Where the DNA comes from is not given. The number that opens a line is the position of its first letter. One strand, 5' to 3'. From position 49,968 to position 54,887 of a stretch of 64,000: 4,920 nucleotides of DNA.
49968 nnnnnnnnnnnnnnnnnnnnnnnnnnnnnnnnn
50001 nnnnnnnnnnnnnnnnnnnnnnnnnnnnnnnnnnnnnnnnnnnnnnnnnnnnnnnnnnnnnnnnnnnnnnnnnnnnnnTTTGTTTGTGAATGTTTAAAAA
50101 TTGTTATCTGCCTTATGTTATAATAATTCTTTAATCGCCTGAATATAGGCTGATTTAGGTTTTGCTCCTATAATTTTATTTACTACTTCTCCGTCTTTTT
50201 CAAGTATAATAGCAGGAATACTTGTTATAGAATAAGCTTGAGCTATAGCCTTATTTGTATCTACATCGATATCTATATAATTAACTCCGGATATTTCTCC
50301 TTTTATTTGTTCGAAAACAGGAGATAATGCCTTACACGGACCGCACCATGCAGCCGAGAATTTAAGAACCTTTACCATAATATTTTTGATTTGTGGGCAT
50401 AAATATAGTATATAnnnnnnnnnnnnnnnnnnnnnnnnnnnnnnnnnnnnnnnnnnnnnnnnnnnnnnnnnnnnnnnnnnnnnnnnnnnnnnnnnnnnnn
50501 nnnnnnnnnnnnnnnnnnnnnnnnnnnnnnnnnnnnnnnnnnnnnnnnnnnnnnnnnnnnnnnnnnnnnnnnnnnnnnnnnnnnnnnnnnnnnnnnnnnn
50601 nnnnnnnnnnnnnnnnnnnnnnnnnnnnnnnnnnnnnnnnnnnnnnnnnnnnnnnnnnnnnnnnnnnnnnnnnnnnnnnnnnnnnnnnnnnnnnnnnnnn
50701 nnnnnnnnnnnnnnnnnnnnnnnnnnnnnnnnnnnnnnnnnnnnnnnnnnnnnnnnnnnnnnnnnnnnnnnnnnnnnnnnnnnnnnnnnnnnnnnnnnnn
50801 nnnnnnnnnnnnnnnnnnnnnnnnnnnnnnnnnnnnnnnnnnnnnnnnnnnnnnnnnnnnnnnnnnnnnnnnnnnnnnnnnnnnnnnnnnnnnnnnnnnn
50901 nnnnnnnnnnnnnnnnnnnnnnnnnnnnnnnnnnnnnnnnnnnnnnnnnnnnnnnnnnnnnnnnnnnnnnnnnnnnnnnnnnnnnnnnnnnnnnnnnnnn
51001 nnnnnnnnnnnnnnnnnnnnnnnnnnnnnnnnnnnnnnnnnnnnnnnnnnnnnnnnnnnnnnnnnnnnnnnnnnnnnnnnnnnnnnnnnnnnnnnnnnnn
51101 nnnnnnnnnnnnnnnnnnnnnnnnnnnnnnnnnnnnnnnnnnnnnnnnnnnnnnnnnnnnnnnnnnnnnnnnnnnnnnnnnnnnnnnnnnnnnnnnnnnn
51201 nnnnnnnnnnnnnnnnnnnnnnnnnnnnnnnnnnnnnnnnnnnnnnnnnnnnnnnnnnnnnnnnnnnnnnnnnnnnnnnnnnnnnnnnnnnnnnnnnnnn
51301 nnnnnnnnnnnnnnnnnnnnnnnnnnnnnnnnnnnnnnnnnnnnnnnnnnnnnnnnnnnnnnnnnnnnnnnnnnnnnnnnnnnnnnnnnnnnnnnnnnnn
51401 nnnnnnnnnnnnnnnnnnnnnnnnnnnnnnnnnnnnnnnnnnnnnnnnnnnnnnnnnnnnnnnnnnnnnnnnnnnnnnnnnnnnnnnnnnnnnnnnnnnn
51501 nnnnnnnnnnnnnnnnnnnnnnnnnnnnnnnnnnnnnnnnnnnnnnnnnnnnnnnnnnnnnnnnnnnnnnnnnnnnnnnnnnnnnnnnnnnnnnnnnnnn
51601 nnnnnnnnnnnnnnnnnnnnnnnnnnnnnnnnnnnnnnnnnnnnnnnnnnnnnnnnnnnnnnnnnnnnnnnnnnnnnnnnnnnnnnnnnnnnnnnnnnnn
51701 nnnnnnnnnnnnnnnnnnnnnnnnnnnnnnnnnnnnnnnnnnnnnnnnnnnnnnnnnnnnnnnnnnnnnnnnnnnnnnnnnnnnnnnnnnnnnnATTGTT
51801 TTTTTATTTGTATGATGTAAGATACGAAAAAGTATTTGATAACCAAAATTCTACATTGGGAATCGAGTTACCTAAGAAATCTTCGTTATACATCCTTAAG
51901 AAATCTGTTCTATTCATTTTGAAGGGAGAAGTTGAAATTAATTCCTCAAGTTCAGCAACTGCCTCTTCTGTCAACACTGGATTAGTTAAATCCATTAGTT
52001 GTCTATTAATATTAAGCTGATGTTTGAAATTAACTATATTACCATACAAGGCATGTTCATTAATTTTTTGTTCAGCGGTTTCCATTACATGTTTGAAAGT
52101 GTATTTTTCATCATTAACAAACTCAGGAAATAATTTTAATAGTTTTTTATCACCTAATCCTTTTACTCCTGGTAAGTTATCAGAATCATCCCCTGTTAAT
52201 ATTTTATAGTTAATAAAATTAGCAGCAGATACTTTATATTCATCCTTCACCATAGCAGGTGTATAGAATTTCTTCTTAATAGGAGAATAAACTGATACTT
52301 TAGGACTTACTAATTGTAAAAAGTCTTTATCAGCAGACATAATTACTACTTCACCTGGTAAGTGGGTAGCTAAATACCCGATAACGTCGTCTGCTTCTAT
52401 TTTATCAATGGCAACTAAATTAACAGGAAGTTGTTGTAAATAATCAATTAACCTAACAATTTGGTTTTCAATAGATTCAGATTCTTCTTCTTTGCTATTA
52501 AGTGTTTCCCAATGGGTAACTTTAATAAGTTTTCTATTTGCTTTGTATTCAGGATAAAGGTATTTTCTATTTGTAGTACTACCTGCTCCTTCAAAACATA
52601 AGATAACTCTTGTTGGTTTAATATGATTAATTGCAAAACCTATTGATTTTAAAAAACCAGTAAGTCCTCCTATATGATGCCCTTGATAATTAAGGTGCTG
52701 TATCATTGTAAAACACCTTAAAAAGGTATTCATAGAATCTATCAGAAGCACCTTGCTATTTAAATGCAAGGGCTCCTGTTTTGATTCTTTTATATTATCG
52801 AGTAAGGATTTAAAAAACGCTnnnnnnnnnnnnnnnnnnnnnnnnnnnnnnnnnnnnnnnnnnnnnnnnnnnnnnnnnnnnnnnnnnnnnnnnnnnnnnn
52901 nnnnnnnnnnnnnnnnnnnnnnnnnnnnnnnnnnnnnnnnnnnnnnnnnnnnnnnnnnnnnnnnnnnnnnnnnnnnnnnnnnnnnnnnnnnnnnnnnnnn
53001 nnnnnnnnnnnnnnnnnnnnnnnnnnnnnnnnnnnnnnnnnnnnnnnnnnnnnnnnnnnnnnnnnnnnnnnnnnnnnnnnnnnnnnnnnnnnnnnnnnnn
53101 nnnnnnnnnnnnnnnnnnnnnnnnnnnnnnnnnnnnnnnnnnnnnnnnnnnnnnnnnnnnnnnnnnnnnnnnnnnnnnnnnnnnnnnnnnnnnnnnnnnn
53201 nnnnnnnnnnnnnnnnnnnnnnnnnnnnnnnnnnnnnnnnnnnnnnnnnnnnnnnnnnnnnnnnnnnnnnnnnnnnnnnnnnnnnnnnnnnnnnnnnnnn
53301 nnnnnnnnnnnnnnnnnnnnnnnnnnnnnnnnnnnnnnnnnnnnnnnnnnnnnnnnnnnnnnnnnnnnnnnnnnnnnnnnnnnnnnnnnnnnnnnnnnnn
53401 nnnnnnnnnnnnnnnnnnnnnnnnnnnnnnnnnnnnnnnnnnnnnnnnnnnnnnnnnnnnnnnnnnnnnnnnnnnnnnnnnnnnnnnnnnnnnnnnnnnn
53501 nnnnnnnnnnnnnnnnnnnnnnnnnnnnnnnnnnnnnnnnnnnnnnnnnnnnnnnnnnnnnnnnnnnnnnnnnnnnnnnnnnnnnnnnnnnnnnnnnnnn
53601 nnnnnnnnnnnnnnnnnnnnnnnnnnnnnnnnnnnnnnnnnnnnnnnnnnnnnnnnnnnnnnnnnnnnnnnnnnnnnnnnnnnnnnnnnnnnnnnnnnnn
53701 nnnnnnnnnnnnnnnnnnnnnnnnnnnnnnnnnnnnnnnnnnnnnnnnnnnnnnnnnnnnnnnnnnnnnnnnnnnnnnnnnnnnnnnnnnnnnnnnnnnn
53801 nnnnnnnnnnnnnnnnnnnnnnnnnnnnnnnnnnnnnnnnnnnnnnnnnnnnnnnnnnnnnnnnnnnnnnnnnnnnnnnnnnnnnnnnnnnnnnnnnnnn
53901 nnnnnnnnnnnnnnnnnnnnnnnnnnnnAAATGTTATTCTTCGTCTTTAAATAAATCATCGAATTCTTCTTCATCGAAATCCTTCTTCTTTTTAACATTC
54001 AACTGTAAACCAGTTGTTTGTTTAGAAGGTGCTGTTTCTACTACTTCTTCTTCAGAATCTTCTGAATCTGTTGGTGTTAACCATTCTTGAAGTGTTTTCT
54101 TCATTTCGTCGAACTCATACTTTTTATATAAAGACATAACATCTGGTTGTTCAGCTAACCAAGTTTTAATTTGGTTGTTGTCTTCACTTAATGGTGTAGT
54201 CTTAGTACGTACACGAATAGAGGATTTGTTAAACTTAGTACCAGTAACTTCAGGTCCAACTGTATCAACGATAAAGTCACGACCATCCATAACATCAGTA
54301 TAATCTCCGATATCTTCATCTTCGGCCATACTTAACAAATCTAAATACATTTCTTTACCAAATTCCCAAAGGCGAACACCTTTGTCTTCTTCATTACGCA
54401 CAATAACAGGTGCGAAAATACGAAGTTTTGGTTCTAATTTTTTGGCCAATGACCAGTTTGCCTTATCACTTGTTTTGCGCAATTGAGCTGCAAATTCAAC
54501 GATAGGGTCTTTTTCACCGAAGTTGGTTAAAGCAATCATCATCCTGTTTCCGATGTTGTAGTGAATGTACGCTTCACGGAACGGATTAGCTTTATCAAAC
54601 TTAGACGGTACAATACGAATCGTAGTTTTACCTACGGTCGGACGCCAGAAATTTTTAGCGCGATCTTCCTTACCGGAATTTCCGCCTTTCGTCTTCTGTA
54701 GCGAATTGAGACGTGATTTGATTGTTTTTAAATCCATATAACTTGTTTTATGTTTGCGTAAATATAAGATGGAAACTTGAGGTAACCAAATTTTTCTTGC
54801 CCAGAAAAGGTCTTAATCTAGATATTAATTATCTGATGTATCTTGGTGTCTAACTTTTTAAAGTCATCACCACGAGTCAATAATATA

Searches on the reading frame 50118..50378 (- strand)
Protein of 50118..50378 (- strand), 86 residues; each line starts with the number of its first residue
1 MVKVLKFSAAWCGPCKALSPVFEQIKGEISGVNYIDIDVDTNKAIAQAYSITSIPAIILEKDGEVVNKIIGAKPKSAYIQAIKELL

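Call 84: search_protein_families(library=pfam, proteins=[window:50118-50378:-], max_evalue=0.0001)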
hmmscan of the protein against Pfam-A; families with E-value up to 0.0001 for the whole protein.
window:50118-50378:- (86 aa): 4 families
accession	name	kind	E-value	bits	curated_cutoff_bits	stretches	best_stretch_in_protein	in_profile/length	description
PF00085.26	Thioredoxin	-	6.7e-21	74.7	23.5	1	4-83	22-102/103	Thioredoxin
PF13098.12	Thioredoxin_2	-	2.9e-06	28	27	1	4-81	9-103/104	Thioredoxin-like domain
PF13905.12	Thioredoxin_8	-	4.1e-05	24.3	27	0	4-42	5-46/94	Thioredoxin-like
PF14595.12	Thioredoxin_9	-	4.1e-05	23.9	25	1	2-68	43-113/129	Thioredoxin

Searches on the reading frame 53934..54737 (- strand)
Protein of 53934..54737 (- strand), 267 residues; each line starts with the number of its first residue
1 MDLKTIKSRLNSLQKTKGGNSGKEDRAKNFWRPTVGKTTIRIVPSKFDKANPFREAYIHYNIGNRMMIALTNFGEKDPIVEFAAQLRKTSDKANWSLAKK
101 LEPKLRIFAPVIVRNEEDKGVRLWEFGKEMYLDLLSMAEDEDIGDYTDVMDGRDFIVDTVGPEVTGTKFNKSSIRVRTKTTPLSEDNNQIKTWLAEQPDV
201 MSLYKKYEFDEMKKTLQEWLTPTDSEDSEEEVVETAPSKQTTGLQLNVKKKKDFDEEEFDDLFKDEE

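Call 84: search_protein_families(library=pfam, proteins=[window:53934-54737:-], max_evalue=0.0001)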
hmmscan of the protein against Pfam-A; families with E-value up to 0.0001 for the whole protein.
window:53934-54737:- (267 aa): 1 family
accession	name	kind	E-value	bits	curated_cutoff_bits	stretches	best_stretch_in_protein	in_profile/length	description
PF08804.16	gp32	-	5.8e-13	49.8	26.8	1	36-200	3-194/208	gp32 DNA binding protein like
